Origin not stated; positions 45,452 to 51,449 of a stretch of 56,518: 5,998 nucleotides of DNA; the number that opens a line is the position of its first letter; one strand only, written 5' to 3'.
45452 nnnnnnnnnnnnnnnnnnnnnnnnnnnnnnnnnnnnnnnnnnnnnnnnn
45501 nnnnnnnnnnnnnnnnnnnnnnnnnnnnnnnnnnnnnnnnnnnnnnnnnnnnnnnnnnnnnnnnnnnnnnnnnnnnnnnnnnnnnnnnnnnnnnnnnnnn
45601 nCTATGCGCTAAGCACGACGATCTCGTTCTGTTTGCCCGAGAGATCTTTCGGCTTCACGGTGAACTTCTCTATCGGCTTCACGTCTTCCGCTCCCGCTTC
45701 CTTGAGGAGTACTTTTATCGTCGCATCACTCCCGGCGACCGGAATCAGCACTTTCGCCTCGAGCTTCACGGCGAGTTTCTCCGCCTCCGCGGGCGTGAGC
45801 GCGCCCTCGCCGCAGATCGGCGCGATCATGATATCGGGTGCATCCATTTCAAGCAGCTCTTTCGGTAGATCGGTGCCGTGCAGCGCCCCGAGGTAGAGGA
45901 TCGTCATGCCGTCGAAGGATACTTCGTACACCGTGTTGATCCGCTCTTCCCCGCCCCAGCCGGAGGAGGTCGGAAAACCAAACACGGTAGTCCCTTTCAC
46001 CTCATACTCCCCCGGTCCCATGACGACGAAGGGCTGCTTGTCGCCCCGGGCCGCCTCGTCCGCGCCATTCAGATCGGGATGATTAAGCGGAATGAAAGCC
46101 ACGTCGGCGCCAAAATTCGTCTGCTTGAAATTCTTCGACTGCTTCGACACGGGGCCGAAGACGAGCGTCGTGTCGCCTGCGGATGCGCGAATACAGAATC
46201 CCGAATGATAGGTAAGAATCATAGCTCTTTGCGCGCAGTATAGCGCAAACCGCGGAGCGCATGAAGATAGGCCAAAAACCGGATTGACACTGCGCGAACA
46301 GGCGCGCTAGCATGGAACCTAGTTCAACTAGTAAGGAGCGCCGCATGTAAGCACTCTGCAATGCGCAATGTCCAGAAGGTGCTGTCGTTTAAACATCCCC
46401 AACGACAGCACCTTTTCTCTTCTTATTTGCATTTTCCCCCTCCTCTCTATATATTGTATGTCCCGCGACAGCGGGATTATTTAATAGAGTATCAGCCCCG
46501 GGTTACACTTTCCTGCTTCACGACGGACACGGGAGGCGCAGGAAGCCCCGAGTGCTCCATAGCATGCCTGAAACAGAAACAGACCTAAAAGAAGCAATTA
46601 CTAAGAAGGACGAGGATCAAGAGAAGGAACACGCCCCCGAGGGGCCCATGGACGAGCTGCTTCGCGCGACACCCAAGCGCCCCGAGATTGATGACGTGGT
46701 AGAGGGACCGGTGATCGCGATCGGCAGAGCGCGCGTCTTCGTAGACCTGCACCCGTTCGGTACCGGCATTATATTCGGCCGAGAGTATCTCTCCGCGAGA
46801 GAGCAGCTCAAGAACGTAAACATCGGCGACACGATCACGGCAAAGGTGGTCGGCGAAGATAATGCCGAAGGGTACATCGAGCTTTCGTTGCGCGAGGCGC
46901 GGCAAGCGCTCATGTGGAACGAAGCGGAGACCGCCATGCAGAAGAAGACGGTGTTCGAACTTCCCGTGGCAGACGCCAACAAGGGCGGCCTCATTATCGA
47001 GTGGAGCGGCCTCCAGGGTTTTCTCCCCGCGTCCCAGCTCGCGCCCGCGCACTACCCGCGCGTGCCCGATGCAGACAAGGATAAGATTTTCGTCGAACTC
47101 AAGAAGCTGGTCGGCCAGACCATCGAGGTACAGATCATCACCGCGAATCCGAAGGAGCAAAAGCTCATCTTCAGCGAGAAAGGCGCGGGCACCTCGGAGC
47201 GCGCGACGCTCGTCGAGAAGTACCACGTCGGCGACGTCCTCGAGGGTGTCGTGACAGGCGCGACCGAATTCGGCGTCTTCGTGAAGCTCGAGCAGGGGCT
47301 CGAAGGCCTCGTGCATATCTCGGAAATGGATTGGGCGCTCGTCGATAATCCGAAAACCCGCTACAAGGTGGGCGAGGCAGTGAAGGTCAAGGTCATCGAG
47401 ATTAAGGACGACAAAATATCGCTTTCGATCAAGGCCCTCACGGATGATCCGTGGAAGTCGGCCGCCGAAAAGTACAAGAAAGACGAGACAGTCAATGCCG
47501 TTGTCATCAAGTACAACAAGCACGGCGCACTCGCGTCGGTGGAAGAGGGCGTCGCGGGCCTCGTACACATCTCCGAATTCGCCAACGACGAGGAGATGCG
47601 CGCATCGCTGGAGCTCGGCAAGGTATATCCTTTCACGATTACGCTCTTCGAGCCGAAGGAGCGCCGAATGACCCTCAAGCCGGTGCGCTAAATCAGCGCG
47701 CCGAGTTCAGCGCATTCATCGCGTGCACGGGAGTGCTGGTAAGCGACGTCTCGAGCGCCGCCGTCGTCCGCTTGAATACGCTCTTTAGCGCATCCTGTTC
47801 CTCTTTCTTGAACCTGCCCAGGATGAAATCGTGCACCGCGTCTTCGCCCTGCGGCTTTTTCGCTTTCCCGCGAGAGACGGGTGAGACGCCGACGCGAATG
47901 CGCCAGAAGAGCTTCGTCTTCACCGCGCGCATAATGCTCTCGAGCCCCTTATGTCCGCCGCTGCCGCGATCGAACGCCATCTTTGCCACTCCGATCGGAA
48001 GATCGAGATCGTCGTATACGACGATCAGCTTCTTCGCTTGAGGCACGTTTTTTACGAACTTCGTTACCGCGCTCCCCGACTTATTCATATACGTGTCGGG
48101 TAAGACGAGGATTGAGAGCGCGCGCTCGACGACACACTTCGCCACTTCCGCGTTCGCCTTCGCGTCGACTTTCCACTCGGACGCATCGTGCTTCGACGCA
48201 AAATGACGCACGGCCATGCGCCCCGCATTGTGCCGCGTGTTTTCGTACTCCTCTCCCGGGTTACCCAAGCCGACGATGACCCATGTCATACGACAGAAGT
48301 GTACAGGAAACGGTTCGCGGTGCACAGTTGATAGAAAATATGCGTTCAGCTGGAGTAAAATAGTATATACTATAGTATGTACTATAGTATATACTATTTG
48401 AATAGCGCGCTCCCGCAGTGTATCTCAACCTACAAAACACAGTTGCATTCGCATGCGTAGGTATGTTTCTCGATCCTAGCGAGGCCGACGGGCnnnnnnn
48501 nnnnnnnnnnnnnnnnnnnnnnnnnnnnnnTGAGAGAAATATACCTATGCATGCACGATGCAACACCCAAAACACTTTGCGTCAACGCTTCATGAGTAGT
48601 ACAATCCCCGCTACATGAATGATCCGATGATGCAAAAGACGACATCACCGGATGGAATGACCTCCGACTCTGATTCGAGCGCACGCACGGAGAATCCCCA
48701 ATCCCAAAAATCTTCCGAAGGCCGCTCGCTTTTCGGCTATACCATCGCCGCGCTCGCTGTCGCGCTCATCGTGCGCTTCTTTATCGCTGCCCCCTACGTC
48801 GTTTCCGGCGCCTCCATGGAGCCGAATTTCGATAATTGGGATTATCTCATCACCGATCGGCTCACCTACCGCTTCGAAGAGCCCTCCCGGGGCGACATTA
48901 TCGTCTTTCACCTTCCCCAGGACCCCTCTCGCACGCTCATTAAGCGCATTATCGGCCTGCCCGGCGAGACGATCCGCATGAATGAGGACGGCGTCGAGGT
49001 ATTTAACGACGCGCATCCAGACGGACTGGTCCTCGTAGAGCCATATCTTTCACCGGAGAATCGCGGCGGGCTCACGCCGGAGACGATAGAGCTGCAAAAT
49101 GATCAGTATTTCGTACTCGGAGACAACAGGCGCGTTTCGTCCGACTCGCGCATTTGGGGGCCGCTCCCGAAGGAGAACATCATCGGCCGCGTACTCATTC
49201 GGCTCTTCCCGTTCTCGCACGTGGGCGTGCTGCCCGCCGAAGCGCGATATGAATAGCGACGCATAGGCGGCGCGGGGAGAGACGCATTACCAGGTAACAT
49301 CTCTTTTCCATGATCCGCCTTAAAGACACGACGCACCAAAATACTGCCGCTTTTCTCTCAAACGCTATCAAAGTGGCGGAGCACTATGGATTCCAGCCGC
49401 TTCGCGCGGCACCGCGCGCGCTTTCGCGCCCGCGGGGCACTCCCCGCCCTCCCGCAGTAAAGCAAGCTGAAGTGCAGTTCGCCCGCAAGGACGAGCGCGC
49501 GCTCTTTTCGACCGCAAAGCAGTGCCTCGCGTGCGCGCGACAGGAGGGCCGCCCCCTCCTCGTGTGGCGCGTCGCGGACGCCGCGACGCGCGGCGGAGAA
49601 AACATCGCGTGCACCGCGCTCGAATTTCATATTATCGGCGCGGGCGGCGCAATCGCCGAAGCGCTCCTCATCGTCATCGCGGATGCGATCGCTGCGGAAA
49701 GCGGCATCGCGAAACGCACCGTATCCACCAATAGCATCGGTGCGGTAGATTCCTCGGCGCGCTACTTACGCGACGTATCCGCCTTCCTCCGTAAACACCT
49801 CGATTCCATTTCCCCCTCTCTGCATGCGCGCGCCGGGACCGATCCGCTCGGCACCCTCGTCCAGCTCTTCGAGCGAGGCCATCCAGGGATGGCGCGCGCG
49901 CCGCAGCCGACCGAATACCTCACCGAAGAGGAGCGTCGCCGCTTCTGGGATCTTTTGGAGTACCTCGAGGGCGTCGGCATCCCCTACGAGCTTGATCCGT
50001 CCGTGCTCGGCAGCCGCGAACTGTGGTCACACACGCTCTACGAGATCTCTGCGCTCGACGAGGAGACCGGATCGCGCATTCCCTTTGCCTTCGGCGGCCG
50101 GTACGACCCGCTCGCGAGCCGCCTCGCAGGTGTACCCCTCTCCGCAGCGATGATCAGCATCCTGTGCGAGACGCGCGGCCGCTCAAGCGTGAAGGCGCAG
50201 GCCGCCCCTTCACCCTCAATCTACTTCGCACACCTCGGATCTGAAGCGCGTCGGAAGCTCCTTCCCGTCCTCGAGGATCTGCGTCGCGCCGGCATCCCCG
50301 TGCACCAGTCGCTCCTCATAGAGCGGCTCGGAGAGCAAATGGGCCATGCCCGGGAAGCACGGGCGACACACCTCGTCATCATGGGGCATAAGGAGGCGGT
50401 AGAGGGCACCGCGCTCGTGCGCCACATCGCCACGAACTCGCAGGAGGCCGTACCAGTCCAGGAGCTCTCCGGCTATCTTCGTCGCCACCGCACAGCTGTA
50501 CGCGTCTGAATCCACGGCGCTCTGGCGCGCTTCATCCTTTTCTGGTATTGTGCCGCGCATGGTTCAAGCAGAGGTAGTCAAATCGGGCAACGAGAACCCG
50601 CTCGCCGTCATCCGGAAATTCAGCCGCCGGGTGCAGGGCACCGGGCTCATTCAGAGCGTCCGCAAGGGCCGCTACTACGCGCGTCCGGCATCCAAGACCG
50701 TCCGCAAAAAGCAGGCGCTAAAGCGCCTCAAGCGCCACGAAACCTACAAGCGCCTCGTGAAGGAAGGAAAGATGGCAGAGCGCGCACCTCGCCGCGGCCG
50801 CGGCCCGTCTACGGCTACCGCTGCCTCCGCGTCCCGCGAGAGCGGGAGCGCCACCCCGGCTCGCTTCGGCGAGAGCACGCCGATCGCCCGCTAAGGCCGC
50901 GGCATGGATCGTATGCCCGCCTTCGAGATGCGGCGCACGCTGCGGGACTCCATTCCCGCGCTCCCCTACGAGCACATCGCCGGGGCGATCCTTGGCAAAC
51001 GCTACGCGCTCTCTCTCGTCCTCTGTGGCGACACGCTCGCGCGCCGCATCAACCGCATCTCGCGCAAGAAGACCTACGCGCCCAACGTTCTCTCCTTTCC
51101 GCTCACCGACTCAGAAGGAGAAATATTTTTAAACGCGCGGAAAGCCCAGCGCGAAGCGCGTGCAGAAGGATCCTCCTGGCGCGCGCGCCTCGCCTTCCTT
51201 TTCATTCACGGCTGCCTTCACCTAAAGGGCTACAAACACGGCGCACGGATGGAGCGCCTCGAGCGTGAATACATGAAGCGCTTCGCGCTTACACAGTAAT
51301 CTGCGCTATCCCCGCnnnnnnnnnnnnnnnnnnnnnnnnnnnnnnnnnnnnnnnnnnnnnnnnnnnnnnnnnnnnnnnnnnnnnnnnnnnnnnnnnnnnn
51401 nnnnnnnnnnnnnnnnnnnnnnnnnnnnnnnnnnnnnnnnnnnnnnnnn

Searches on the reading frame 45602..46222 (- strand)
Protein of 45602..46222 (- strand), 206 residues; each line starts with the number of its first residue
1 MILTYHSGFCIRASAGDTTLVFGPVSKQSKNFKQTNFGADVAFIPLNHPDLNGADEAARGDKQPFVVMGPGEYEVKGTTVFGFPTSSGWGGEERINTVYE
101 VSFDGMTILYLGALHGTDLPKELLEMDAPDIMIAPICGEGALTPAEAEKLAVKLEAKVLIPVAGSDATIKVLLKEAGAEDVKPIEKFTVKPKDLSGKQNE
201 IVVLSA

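Call 94: search_protein_families(library=pfam, proteins=[window:45602-46222:-], max_evalue=0.001)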
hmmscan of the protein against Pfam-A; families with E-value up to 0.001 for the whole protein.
window:45602-46222:- (206 aa): 1 family
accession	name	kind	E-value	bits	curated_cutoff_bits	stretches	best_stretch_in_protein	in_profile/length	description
PF13483.12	Lactamase_B_3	-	2.2e-18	67.2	24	1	5-162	4-159/160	Beta-lactamase superfamily domain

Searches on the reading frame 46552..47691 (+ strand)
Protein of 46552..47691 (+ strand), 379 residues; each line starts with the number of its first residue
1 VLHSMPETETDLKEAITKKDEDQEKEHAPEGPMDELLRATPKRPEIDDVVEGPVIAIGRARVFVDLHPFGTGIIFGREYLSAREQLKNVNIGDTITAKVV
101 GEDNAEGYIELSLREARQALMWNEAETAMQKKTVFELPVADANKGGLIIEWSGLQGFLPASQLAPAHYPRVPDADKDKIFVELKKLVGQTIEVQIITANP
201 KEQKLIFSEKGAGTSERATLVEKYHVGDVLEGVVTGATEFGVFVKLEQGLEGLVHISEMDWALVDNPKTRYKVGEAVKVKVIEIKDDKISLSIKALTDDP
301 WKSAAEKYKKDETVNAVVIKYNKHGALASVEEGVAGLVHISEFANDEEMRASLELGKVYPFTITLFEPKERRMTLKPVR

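Call 8: search_protein_families(library=pfam, proteins=[window:46552-47691:+])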
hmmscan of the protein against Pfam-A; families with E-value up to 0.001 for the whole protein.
window:46552-47691:+ (379 aa): 5 families
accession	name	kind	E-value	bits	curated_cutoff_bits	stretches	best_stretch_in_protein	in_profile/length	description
PF00575.29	S1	-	7e-44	148.5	22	3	224-294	2-74/74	S1 RNA binding domain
PF23459.1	S1_RRP5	-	5.4e-11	43.3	27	1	227-285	4-62/72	RRP5 S1 domain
PF21710.3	Spt6_S1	-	1.9e-07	31.7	27.5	0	225-293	15-84/91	Spt6, S1/OB domain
PF17092.11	PCB_OB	-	3.1e-05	25.1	27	0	218-277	23-93/111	Penicillin-binding protein OB-like domain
PF21543.3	CvfB_2nd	-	3.4e-05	24.1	27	0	272-294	52-75/76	Virulence regulatory factor CvfB, second domain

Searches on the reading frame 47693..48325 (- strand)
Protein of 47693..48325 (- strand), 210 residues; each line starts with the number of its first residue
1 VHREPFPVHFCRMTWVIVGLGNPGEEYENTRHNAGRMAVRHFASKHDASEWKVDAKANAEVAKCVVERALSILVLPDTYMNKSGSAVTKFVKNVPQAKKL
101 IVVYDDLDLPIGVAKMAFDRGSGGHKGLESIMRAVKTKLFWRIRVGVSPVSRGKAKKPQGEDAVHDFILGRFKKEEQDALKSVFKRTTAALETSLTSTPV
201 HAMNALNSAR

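Call 8: search_protein_families(library=pfam, proteins=[window:47693-48325:-])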
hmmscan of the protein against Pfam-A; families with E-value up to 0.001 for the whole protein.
window:47693-48325:- (210 aa): 1 family
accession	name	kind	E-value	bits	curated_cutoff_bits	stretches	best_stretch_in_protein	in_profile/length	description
PF01195.25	Pept_tRNA_hydro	-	1.2e-51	175.6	27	1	16-207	1-183/183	Peptidyl-tRNA hydrolase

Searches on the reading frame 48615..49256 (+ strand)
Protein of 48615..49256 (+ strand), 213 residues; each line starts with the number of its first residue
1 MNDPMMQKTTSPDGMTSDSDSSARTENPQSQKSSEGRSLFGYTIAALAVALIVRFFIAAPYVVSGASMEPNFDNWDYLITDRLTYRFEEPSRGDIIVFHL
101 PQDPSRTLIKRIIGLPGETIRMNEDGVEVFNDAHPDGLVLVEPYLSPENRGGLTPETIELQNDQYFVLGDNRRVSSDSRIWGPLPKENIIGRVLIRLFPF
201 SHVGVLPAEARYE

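Call 8: search_protein_families(library=pfam, proteins=[window:48615-49256:+])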
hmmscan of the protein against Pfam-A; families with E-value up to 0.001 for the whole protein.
window:48615-49256:+ (213 aa): 1 family
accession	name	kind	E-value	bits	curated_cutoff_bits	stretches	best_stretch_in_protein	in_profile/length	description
PF10502.14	Peptidase_S26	-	8.8e-44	149.8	22.9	1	43-197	8-167/168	Signal peptidase, peptidase S26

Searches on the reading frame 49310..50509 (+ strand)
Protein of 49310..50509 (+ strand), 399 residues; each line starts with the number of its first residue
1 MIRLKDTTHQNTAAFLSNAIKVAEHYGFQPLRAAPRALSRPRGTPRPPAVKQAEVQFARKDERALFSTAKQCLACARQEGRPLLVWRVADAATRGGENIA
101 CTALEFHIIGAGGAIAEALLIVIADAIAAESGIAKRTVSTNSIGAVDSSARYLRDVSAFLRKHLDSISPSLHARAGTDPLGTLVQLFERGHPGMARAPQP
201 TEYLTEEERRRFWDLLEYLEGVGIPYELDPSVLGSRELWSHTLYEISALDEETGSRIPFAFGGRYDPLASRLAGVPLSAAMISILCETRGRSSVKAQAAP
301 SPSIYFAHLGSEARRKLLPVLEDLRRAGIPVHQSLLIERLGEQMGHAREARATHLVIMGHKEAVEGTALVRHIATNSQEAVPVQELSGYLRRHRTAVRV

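Call 8: search_protein_families(library=pfam, proteins=[window:49310-50509:+])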
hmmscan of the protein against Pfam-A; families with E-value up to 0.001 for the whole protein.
window:49310-50509:+ (399 aa): 1 family
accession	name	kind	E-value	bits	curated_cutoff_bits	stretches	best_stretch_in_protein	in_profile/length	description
PF03129.25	HGTP_anticodon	-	1e-07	32.4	21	1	314-392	15-93/94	Anticodon binding domain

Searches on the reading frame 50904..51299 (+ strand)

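Call 94: search_protein_families(library=pfam, proteins=[window:50904-51299:+], max_evalue=0.001)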
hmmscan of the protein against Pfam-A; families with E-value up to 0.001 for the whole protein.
window:50904-51299:+ (131 aa): 1 family
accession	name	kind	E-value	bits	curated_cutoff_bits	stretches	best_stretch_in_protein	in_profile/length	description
PF02130.23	YbeY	-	6.8e-20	71.7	25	1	31-125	25-127/129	Endoribonuclease YbeY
